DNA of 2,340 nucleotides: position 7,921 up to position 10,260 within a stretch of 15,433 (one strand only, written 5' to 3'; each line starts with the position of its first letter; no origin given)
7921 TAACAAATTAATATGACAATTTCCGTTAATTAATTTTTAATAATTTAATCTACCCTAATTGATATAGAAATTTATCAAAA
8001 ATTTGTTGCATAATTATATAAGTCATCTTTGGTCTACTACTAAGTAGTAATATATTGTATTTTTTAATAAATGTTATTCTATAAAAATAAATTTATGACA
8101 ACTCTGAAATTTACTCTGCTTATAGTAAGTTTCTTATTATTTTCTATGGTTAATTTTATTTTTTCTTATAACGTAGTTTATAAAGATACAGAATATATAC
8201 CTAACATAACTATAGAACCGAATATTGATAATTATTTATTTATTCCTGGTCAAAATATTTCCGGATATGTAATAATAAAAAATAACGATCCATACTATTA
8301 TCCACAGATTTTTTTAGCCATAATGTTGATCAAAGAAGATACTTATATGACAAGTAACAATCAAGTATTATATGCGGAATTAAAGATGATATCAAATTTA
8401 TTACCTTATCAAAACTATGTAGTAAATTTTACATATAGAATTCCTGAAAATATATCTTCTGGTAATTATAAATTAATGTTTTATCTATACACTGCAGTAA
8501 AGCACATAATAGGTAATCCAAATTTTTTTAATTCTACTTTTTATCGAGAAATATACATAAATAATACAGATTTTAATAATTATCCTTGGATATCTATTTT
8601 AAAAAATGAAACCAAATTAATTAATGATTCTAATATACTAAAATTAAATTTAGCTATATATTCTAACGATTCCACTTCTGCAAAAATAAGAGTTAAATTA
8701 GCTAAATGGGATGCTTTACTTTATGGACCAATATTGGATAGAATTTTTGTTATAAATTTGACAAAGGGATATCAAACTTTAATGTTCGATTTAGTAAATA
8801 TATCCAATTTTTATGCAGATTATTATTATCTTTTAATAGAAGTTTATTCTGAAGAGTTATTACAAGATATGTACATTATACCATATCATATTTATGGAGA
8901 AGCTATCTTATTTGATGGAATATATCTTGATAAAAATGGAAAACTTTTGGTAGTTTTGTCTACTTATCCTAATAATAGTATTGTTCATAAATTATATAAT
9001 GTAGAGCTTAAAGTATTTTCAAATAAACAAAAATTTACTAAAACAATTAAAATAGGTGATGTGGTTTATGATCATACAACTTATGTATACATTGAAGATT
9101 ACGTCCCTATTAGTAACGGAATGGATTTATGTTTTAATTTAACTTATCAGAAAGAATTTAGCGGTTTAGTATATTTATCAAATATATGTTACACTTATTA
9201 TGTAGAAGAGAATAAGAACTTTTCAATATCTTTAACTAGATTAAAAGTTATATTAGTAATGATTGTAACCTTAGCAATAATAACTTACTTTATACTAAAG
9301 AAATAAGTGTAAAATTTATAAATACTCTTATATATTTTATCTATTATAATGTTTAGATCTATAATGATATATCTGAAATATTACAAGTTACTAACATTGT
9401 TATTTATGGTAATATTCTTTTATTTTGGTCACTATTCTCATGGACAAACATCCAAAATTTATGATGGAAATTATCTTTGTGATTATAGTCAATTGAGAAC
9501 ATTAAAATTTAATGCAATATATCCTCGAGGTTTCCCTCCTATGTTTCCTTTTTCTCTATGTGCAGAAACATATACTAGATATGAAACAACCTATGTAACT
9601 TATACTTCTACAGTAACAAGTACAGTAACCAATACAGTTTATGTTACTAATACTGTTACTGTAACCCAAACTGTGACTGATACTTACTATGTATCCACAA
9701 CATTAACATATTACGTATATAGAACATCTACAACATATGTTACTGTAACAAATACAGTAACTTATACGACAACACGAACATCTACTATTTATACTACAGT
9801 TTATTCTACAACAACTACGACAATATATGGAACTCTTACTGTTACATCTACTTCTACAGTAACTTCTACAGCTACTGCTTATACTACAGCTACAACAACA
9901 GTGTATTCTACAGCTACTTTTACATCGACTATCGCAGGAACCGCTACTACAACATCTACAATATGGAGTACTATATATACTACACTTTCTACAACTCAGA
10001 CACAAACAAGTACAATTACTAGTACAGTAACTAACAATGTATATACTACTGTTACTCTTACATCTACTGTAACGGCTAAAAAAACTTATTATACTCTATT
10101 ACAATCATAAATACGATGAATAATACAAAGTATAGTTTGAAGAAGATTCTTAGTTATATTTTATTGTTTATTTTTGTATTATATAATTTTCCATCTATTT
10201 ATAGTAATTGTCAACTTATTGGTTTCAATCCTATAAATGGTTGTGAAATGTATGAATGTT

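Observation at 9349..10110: Anchorless secreted protein built almost entirely of a period-2 Thr ladder (T-x-T-x-T)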

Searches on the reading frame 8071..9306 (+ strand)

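Call 7: search_protein_families(library=pfam, proteins=[window:8071-9306:+], max_evalue=0.1)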
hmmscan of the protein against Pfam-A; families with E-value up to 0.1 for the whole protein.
window:8071-9306:+ (411 aa): 2 families
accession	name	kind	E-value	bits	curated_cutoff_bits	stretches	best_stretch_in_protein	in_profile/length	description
PF00339.34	Arrestin_N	-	0.0066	16.9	24.9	0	51-82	6-37/148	Arrestin (or S-antigen), N-terminal domain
PF15418.12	DUF4625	-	0.092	13.5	27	0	114-139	89-114/131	Domain of unknown function (DUF4625)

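Call 44: search_protein_families(library=ncbifam, proteins=[window:8071-9306:+], max_evalue=0.1)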
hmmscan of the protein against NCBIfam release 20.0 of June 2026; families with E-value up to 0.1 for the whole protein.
window:8071-9306:+ (411 aa): 0 families

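Call 96: search_protein_families(library=phrogs, proteins=[window:8071-9306:+], max_evalue=0.01)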
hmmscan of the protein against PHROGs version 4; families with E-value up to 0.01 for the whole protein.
window:8071-9306:+ (411 aa): 0 families

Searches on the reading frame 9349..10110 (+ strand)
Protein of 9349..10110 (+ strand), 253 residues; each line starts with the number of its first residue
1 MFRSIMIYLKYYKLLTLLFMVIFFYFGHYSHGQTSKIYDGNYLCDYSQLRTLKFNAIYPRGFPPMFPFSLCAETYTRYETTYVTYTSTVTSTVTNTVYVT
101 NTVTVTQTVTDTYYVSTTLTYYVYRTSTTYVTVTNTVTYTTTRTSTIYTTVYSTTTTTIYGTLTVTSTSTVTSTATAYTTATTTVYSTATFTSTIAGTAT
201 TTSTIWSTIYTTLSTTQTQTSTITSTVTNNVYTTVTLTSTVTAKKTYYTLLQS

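Call 7: search_protein_families(library=pfam, proteins=[window:9349-10110:+], max_evalue=0.1)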
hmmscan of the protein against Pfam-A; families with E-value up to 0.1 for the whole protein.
window:9349-10110:+ (253 aa): 0 families

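Call 9: find_encoding_contigs(protein=window:9349-10110:+, flank=10000, max_places=6)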
Protein window:9349-10110:+ (253 aa): 5 contigs read that carry it; 4 places shown.
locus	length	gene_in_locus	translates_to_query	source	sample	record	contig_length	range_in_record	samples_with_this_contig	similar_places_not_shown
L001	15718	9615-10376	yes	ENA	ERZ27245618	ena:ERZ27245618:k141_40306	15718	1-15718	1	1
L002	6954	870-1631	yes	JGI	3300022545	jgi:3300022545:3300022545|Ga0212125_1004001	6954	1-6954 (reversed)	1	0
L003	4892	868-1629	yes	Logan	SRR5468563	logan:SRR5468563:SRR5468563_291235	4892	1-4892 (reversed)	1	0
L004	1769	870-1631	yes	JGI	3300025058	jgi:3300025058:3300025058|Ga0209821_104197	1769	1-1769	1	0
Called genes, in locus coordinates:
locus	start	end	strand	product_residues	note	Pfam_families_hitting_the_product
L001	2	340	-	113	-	?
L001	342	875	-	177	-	-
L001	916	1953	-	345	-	PF04055:Radical_SAM, PF08608:Wyosine_form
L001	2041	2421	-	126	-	PF02675:AdoMet_dc (weak)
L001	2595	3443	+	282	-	-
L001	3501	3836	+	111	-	-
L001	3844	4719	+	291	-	PF02629:CoA_binding, PF13380:CoA_binding_2, PF13607:Succ_CoA_lig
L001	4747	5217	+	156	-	PF19045:Ligase_CoA_2 (weak)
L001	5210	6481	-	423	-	PF02511:Thy1 (weak)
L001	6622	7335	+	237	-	-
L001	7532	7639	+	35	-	-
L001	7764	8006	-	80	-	-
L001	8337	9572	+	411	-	-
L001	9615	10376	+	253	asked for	-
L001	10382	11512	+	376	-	-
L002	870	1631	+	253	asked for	-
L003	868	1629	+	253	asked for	-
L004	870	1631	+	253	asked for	-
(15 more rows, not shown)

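Call 10: find_homologous_proteins(query=window:9349-10110:+, max_evalue=0.001)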
Query window:9349-10110:+: 8000 candidates shared short words with the query, none scored E <= 0.001.

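Call 24: predict_structure(protein=window:9349-10110:+)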
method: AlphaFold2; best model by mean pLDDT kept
length: 253 residues; sequences in the alignment: 1
mean_pLDDT: 39.2   pTM: 0.22
mean pLDDT of the five models: 39.2, 36.4, 34.9, 33.6, 33.3
residues with pLDDT >= 90: 0; 70-90: 26; 50-70: 3; < 50: 224
segments of 3 or more residues with pLDDT < 50: 30-253
pLDDT, mean of each block of 10 residues (from residue 1): 83 84 68 39 40 38 39 37 36 36 37 35 34 33 33 30 30 30 30 32 30 30 34 35 33 28
secondary structure, 60 per line:
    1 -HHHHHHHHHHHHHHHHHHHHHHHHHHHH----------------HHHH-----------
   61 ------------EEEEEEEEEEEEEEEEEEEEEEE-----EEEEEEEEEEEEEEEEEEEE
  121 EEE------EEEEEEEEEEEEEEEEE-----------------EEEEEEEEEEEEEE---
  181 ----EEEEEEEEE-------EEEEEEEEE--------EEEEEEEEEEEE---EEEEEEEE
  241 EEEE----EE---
elements in order: H2-29 H46-49 E73-95 E101-123 E130-146 E164-177 E185-193 E201-209 E218-229 E233-244

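Call 41: list_cluster_members(proteins=[window:9349-10110:+, window:10116-11246:+, L005:9307-9960:+, L013:8530-9276:+, L006:7302-7769:+])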
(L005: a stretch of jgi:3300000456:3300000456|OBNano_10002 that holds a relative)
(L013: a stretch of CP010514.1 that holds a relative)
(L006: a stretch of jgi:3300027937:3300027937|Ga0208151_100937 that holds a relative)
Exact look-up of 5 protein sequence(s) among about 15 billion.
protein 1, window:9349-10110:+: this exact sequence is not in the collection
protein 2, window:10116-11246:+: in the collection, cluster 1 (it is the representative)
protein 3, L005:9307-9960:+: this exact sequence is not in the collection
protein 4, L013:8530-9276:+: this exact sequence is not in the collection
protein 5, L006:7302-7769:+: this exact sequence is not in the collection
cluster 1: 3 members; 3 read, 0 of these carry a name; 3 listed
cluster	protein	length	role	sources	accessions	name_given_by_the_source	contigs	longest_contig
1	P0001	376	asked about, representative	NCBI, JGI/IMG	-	-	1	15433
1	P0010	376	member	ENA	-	-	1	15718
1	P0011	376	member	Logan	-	-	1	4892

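Call 44: search_protein_families(library=ncbifam, proteins=[window:9349-10110:+], max_evalue=0.1)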
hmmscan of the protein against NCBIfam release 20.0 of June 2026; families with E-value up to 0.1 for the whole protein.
window:9349-10110:+ (253 aa): 0 families

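Call 54: search_protein_representatives(protein=window:9349-10110:+)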
Query: 253 residues. Proteins with E-value up to 0.001 (for the whole library): 1; up to 1e-10: 0; up to 1e-30: 0. The best 1 are listed.
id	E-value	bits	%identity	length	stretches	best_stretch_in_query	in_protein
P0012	8.1e-04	35.6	34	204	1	6-182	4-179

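Call 95: search_solved_structures(query=window:9349-10110:+, max_evalue=10, show_alignments=2)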
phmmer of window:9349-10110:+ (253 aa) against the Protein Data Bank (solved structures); distinct sequences matched with E-value up to 10: 2.
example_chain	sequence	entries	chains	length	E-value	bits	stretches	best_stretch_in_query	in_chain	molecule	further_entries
9us7_A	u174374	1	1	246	7.8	9.4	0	117-204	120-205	Transferrin-binding protein-like solute binding protein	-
7re4_A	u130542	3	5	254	8.3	9.3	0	117-204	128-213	Hemophilin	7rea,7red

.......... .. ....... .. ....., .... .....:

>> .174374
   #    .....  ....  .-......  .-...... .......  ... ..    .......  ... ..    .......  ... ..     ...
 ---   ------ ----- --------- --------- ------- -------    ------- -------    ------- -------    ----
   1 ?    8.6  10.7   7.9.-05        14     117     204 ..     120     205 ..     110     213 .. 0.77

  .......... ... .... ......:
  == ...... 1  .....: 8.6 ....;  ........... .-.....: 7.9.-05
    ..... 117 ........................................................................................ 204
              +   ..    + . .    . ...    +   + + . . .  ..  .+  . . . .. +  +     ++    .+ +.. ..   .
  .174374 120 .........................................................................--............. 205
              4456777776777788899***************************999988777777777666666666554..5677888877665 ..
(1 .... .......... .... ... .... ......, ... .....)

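Call 96: search_protein_families(library=phrogs, proteins=[window:9349-10110:+], max_evalue=0.01)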
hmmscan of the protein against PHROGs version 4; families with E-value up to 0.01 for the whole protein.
window:9349-10110:+ (253 aa): 0 families
